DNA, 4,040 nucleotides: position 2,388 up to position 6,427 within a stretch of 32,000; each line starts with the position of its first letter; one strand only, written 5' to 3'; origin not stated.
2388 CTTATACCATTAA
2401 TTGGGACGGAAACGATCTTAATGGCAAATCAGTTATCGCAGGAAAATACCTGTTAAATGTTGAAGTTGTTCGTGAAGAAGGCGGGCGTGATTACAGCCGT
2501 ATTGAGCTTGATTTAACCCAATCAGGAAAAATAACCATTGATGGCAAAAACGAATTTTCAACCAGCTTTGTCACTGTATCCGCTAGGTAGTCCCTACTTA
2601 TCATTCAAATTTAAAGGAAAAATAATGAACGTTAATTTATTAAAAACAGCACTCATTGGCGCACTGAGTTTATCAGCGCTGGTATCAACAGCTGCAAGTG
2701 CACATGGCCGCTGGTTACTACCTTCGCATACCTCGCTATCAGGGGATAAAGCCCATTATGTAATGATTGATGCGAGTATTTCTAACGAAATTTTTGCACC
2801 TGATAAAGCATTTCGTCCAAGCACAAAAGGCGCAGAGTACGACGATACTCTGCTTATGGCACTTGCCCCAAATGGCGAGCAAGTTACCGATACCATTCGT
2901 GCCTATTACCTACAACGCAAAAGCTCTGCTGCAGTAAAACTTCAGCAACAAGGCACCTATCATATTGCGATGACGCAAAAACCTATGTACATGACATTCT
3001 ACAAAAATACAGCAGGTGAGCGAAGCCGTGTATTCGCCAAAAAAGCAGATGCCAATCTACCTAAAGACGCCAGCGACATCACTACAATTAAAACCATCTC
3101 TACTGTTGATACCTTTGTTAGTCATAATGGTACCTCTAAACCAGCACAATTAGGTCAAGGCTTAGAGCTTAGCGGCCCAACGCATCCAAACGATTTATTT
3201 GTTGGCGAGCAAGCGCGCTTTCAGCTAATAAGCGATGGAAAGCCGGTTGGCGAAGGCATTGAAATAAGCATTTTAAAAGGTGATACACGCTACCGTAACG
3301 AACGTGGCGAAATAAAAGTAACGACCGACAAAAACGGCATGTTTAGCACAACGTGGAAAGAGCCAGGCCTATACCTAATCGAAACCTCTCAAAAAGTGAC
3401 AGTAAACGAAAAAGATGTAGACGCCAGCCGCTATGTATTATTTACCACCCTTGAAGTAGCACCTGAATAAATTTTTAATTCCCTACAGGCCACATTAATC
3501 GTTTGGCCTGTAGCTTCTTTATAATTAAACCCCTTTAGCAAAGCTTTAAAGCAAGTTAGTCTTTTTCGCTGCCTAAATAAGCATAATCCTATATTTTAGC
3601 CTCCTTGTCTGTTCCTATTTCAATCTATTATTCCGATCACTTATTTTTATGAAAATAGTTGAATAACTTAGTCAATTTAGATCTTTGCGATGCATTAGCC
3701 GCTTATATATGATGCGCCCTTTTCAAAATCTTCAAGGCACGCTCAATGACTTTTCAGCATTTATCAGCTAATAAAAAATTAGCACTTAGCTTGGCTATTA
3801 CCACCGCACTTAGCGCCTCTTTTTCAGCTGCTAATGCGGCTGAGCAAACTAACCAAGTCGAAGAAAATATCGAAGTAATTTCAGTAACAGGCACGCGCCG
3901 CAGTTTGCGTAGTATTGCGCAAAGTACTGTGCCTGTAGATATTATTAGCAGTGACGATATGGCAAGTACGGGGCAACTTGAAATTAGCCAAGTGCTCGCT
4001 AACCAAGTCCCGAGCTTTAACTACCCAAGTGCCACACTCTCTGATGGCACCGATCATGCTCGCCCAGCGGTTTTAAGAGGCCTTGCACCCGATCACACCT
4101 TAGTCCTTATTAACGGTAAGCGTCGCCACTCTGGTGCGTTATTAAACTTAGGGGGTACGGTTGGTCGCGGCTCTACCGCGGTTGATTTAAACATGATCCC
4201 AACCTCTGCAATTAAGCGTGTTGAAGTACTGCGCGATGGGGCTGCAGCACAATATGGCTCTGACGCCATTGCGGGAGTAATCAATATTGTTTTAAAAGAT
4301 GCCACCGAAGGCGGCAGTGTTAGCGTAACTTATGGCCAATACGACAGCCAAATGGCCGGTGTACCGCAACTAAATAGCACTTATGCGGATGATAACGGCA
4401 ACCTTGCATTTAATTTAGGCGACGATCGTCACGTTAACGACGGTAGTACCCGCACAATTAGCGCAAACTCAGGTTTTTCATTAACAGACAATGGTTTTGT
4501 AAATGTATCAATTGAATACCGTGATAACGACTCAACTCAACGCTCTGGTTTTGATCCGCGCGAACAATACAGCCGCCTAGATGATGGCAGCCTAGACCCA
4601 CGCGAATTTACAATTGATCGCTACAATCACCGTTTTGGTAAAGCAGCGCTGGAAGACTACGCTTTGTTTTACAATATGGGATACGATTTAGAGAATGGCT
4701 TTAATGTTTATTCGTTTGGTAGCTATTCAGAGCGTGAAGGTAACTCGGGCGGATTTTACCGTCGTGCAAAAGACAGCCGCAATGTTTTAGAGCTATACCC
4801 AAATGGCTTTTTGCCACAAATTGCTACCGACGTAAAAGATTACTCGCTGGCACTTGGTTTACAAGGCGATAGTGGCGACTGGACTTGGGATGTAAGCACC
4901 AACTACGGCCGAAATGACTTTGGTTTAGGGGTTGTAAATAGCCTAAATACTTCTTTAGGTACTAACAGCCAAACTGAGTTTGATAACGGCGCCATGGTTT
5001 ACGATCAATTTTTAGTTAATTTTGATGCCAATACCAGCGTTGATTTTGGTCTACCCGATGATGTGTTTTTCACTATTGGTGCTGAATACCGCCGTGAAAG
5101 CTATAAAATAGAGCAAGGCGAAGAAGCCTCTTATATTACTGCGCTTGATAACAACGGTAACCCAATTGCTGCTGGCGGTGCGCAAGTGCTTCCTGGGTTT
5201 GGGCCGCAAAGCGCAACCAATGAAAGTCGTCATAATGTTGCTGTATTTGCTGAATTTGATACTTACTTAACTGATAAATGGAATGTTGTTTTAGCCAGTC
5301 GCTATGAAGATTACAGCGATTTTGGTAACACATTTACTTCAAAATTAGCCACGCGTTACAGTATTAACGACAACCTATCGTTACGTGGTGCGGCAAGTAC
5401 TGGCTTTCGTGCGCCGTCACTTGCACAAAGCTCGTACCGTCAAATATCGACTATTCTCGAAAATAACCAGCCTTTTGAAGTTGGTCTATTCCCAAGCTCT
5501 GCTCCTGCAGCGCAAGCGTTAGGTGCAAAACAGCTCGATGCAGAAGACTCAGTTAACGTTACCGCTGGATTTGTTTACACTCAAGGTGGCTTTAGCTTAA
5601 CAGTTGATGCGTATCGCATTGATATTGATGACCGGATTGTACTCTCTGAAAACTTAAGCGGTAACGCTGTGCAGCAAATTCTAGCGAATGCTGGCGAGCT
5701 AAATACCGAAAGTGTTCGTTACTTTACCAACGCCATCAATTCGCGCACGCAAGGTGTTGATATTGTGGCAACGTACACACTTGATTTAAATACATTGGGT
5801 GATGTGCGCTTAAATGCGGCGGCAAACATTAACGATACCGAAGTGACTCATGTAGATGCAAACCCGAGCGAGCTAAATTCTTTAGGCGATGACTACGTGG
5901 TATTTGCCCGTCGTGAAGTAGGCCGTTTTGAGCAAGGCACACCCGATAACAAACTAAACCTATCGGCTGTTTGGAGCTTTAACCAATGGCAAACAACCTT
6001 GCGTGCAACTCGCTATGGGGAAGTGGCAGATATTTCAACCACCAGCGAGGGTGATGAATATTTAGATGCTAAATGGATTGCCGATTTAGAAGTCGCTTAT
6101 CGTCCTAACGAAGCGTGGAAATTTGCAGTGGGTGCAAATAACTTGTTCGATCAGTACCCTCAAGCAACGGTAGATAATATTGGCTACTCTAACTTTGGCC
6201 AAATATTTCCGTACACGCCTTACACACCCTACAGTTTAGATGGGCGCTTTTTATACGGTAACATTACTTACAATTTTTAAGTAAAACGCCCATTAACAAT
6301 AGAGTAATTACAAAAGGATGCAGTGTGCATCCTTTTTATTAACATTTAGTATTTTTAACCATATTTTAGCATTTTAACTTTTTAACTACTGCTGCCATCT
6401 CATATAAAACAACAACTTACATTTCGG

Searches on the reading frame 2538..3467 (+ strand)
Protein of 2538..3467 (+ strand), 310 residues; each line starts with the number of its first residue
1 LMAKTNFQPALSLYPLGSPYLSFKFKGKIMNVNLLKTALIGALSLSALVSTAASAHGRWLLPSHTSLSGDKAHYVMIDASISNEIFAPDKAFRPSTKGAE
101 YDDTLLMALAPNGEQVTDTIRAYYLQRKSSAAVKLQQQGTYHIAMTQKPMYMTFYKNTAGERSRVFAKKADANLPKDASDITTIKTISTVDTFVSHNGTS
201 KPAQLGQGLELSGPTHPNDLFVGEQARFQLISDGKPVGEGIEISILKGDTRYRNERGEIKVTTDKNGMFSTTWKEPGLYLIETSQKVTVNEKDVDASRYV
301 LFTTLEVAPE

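Call 79: search_protein_families(library=pfam, proteins=[window:2538-3467:+], max_evalue=0.00001)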
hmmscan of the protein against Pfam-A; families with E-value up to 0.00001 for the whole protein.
window:2538-3467:+ (310 aa): 1 family
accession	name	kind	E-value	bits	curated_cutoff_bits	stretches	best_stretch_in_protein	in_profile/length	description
PF10670.15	DUF4198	-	1.9e-40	139.7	34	1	53-285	1-207/209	Domain of unknown function (DUF4198)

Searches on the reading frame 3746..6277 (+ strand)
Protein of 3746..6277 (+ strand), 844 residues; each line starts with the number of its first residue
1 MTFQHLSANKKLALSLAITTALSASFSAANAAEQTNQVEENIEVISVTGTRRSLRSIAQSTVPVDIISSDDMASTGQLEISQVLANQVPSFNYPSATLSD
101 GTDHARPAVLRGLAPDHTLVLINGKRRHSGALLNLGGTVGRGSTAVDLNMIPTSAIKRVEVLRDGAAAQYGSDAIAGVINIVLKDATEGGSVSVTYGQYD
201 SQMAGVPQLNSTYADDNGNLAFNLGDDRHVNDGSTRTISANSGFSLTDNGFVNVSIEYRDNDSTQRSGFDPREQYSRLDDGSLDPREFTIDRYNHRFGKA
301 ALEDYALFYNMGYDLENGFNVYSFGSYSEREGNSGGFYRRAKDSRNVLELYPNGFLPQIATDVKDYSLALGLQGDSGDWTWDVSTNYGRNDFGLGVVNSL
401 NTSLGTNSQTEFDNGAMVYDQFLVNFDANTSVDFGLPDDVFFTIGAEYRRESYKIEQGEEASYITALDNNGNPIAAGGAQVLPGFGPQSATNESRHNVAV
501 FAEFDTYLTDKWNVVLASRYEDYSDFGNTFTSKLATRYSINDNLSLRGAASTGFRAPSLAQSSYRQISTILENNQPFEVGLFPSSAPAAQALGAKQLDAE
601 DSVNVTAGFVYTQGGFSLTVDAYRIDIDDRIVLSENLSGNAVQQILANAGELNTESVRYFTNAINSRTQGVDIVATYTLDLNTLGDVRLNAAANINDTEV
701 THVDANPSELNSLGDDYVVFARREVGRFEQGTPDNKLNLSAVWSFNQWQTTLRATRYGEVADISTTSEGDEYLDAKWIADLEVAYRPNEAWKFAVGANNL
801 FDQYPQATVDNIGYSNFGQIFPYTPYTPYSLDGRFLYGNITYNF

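Call 79: search_protein_families(library=pfam, proteins=[window:3746-6277:+], max_evalue=0.00001)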
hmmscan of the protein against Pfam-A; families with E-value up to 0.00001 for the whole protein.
window:3746-6277:+ (844 aa): 2 families
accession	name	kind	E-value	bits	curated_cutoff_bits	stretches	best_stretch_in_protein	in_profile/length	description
PF00593.30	TonB_dep_Rec_b-barrel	-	9.9e-44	151.3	27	1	319-800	14-436/436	TonB dependent receptor-like, beta-barrel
PF07715.20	Plug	-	1.6e-20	74.1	23.9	1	59-178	4-107/107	TonB-dependent Receptor Plug Domain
